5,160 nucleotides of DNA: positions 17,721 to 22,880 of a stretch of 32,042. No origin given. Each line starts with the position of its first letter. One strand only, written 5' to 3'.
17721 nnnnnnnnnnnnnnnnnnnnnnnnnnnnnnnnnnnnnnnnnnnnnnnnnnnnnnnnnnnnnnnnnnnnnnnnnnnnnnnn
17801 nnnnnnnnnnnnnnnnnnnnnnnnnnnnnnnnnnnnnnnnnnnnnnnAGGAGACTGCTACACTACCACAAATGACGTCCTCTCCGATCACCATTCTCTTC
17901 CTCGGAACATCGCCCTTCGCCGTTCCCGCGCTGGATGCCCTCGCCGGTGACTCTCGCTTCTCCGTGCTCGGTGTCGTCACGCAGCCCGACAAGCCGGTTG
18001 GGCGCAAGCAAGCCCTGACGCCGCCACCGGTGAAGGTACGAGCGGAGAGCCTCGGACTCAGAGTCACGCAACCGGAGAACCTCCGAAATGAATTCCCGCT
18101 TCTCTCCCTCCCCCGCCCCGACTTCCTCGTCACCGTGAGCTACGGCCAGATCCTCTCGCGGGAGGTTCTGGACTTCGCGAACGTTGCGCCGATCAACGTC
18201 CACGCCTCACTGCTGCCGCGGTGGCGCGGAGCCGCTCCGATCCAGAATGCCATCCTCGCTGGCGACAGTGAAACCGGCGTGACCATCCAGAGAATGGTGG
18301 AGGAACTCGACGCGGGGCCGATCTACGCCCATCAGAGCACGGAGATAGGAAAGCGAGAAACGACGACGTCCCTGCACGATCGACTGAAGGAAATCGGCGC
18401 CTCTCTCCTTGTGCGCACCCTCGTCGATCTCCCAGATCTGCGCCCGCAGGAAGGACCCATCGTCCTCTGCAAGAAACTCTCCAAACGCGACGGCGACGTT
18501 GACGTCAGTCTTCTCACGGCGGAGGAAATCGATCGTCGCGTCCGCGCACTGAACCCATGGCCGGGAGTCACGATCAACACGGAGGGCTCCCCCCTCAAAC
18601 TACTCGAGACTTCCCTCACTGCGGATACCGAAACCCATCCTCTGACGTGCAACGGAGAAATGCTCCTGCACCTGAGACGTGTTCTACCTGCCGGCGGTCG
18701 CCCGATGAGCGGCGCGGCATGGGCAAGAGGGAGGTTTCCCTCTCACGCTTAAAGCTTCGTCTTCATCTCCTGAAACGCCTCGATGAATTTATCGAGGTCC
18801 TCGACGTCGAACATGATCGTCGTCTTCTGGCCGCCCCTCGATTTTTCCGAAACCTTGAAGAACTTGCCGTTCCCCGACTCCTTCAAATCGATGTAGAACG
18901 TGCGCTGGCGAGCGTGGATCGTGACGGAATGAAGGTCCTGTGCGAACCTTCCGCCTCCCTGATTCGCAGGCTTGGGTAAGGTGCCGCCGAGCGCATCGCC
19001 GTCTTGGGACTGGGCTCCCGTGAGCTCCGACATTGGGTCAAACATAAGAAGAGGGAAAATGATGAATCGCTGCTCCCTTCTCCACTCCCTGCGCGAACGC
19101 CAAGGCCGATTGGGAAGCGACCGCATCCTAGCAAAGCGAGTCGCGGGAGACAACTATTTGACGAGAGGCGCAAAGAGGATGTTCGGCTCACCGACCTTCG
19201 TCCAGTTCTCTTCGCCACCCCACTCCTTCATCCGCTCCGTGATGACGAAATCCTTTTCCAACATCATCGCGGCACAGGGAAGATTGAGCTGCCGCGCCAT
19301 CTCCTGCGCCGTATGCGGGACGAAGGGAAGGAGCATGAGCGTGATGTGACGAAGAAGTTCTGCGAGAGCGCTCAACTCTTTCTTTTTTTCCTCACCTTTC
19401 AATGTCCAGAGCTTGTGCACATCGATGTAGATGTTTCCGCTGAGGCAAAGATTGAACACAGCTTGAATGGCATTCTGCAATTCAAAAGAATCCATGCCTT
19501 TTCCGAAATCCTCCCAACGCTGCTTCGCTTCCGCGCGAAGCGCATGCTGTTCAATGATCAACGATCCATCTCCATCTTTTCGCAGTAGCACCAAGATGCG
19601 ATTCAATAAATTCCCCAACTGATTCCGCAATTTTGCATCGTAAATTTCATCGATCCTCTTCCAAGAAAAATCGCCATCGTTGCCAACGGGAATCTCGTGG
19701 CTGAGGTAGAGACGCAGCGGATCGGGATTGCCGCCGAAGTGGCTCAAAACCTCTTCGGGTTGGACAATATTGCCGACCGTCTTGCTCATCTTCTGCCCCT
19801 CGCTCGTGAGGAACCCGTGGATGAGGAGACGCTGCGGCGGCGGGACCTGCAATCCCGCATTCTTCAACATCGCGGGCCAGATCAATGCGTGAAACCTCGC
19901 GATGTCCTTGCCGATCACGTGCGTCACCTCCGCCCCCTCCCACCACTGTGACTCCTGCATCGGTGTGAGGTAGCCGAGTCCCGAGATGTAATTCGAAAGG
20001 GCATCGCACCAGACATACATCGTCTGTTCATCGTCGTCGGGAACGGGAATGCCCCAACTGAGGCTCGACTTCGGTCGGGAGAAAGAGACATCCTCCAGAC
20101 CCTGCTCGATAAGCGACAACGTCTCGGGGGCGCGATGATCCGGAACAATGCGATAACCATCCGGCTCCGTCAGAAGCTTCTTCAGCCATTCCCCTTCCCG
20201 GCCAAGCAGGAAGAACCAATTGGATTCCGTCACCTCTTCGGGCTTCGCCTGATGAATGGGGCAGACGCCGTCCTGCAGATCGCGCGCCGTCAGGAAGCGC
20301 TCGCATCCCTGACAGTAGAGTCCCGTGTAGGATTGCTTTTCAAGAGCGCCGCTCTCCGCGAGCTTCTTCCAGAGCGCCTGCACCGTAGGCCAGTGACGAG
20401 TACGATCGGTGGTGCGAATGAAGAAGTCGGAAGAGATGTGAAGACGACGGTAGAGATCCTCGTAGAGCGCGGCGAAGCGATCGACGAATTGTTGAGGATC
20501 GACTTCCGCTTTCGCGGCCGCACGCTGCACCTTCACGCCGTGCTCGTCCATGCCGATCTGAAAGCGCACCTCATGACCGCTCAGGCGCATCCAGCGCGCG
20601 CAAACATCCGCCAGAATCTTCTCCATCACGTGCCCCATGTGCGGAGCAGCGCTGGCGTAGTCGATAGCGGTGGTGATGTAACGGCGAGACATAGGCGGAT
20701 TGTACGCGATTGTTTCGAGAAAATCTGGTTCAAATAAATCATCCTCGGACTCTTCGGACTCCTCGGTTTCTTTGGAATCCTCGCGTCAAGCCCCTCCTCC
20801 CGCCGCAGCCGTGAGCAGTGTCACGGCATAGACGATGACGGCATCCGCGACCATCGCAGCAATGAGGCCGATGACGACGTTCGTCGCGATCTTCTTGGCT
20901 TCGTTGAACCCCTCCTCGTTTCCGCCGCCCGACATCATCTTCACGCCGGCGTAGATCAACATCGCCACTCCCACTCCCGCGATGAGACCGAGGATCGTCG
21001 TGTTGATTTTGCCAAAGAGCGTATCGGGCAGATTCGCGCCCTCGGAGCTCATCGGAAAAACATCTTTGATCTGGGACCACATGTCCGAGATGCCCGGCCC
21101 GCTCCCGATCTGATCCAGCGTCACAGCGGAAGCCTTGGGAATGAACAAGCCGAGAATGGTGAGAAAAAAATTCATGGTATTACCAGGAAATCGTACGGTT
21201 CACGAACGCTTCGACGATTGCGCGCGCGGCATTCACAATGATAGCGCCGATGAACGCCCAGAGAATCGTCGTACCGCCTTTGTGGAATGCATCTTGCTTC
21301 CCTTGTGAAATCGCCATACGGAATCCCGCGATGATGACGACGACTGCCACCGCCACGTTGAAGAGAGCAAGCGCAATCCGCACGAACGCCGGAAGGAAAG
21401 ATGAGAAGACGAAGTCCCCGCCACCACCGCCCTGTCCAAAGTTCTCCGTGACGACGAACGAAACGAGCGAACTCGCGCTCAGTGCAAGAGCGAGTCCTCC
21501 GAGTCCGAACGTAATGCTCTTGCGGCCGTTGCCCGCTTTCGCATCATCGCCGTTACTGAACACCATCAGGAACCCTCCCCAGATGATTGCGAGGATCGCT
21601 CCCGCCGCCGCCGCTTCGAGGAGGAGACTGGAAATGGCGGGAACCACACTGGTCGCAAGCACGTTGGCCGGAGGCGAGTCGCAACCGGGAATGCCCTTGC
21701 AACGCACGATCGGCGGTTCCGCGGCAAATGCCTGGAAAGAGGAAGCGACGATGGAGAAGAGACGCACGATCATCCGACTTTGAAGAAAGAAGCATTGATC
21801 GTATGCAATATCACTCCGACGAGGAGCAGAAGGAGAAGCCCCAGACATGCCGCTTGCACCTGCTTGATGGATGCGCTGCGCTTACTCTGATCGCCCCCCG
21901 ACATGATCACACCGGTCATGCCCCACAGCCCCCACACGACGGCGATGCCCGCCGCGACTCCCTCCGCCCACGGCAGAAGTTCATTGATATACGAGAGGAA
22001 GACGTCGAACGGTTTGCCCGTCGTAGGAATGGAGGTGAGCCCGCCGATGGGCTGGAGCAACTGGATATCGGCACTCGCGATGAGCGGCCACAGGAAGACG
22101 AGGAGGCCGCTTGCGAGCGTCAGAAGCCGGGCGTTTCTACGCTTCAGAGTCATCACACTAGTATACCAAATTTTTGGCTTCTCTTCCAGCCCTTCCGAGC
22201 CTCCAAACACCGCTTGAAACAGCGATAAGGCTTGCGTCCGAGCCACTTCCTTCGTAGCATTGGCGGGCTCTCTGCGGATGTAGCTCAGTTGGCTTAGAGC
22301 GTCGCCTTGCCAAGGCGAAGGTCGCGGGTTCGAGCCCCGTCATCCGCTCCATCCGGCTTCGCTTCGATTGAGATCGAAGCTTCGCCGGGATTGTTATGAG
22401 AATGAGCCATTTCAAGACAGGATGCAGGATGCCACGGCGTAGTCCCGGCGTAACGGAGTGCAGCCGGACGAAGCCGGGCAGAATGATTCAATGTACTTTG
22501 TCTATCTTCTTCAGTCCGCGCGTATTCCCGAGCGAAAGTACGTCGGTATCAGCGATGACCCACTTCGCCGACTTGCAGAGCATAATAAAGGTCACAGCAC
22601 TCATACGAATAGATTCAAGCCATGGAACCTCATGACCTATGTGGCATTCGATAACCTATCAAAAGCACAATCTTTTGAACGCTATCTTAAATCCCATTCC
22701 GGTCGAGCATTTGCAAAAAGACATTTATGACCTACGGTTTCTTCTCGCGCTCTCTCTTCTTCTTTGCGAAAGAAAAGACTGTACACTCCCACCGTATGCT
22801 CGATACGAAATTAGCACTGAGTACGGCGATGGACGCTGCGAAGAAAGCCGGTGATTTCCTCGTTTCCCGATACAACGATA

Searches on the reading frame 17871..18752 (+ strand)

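Call 4: search_protein_families(library=pfam, proteins=[window:17871-18752:+], max_evalue=0.01)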
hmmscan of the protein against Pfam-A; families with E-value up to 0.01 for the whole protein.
window:17871-18752:+ (293 aa): 2 families
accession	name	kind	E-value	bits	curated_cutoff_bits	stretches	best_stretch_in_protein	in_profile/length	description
PF00551.24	Formyl_trans_N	-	3.3e-36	125.2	26.1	1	8-184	3-181/181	Formyl transferase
PF02911.23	Formyl_trans_C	-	2.6e-10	40.8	21.1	1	202-283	1-94/100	Formyl transferase, C-terminal domain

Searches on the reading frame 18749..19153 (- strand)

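Call 5: search_protein_families(library=pfam, proteins=[window:18749-19153:-], max_evalue=0.01)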
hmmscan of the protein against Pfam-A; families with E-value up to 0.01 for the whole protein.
window:18749-19153:- (134 aa): 1 family
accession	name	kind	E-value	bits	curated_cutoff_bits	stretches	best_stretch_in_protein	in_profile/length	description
PF04845.19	PurA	-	5.6e-06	26.3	25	1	72-128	2-58/219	PurA ssDNA and RNA-binding protein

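Call 8: search_protein_families(library=ncbifam, proteins=[window:18749-19153:-], max_evalue=0.01)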
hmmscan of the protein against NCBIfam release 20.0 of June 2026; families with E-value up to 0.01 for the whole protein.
window:18749-19153:- (134 aa): 0 families

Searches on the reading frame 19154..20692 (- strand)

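Call 5: search_protein_families(library=pfam, proteins=[window:19154-20692:-], max_evalue=0.01)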
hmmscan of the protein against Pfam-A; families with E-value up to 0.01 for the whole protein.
window:19154-20692:- (512 aa): 6 families
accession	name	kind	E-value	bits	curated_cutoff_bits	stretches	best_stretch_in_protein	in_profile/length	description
PF09334.17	tRNA-synt_1g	-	1.4e-92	310.9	20.1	2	137-366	162-390/391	tRNA synthetases class I (M)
PF00133.28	tRNA-synt_1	-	3e-22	79.4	22.7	2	12-62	33-83/414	tRNA synthetases class I (I, L, M and V)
PF01406.26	tRNA-synt_1e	-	1.3e-10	41.6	27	2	16-97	22-104/301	tRNA synthetases class I (C) catalytic domain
PF08264.19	Anticodon_1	-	1e-09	38.9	25.1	1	386-489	5-105/148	Anticodon-binding domain of tRNA ligase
PF19303.5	Anticodon_3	-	3.2e-05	24.3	23.5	1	381-471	10-103/152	Anticodon binding domain of methionyl tRNA ligase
PF01921.24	tRNA-synt_1f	-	0.00064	19.2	27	0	275-352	256-330/360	tRNA synthetases class I (K)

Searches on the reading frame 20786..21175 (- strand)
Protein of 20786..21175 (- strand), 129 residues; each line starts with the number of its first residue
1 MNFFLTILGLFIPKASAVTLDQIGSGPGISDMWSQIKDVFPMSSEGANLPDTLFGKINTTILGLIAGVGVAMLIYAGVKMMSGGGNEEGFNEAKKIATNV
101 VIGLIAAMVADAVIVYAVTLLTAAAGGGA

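Call 5: search_protein_families(library=pfam, proteins=[window:20786-21175:-], max_evalue=0.01)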
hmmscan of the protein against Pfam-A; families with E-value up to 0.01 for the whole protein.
window:20786-21175:- (129 aa): 1 family
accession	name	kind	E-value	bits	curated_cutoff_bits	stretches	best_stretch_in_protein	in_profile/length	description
PF18895.5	T4SS_pilin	-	2.6e-09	37.5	26.6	1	51-116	6-70/71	Type IV secretion system pilin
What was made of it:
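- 20786..21175 (-): VirB2-like T4SS pilin 1 (129 aa). Pfam PF18895 scores 37.5 bits against a cut-off of 26.6 (call 5).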

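Call 8: search_protein_families(library=ncbifam, proteins=[window:20786-21175:-], max_evalue=0.01)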
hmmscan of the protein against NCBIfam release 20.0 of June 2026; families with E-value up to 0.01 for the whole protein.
window:20786-21175:- (129 aa): 2 families
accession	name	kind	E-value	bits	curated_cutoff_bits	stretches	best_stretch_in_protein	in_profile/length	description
NF045849.1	ICE_MMCAP2_0565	equivalog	0.00037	20.1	40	1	56-115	15-74/80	Mbov_0395 family pilin-like conjugal transfer protein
NF045890.1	conj_pls20_p028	equivalog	0.008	15.1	150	1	47-124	57-123/377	pLS20_p028 family conjugation system transmembrane protein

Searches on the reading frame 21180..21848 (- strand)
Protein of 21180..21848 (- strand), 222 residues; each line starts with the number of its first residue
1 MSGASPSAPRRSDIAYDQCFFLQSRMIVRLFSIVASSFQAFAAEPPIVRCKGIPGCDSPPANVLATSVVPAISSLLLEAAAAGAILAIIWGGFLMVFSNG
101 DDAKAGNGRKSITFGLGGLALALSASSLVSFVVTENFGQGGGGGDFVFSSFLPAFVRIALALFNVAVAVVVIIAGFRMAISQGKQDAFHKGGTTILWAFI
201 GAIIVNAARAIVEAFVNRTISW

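Call 5: search_protein_families(library=pfam, proteins=[window:21180-21848:-], max_evalue=0.01)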
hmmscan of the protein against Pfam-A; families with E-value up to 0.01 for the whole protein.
window:21180-21848:- (222 aa): 1 family
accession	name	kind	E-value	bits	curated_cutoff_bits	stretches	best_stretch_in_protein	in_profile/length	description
PF18895.5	T4SS_pilin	-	8.1e-09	35.9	26.6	2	72-132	12-71/71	Type IV secretion system pilin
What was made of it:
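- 21180..21773 (-): VirB2-like T4SS pilin 2, a tandem double-pilin of about 197 aa counted from the internal Met. Pfam PF18895 scores 35.9 bits with two matched stretches (call 5).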

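Call 8: search_protein_families(library=ncbifam, proteins=[window:21180-21848:-], max_evalue=0.01)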
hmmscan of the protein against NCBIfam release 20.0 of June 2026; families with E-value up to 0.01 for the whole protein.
window:21180-21848:- (222 aa): 1 family
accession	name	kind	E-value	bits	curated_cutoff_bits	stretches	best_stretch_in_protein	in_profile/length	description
NF045849.1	ICE_MMCAP2_0565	equivalog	0.0062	16.2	40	1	62-133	3-77/80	Mbov_0395 family pilin-like conjugal transfer protein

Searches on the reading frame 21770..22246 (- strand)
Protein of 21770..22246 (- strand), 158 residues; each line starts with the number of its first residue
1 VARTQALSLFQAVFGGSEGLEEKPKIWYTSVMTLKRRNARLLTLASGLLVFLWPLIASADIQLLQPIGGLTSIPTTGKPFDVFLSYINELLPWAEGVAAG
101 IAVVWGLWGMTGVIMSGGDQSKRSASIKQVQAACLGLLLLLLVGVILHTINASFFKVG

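Call 8: search_protein_families(library=ncbifam, proteins=[window:21770-22246:-], max_evalue=0.01)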
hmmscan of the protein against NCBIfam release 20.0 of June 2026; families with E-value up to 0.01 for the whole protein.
window:21770-22246:- (158 aa): 1 family
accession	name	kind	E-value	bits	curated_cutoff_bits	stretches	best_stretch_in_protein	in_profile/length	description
NF045849.1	ICE_MMCAP2_0565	equivalog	0.0014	18.2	40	1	83-148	9-74/80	Mbov_0395 family pilin-like conjugal transfer protein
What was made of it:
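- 21770..22156 (-): VirB2-like T4SS pilin 3 (128 aa); a weak match. NCBIfam Mbov_0395 pilin-like gives E = 0.0014 (call 8).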

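Call 61: search_protein_families(library=pfam, proteins=[window:21770-22156:-], max_evalue=1)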
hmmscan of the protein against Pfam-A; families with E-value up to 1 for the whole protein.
window:21770-22156:- (128 aa): 1 family
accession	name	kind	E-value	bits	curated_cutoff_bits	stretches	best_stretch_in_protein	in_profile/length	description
PF18895.5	T4SS_pilin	-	0.0011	19.4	26.6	1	57-118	9-69/71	Type IV secretion system pilin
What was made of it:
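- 21770..22156 (-): Pfam PF18895 scores 19.4 bits, below the cut-off (call 61).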

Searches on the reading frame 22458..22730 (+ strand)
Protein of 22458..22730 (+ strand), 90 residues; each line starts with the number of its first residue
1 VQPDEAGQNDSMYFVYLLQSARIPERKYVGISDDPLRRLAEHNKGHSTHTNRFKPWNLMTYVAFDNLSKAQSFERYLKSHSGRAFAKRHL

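Call 61: search_protein_families(library=pfam, proteins=[window:22458-22730:+], max_evalue=1)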
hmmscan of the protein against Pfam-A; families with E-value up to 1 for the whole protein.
window:22458-22730:+ (90 aa): 2 families
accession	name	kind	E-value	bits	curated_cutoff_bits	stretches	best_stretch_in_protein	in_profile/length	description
PF01541.30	GIY-YIG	-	1e-13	51.8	22.6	1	12-83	1-74/78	GIY-YIG catalytic domain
PF10544.15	T5orf172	-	0.00033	21.6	20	1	14-79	2-65/101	T5orf172 domain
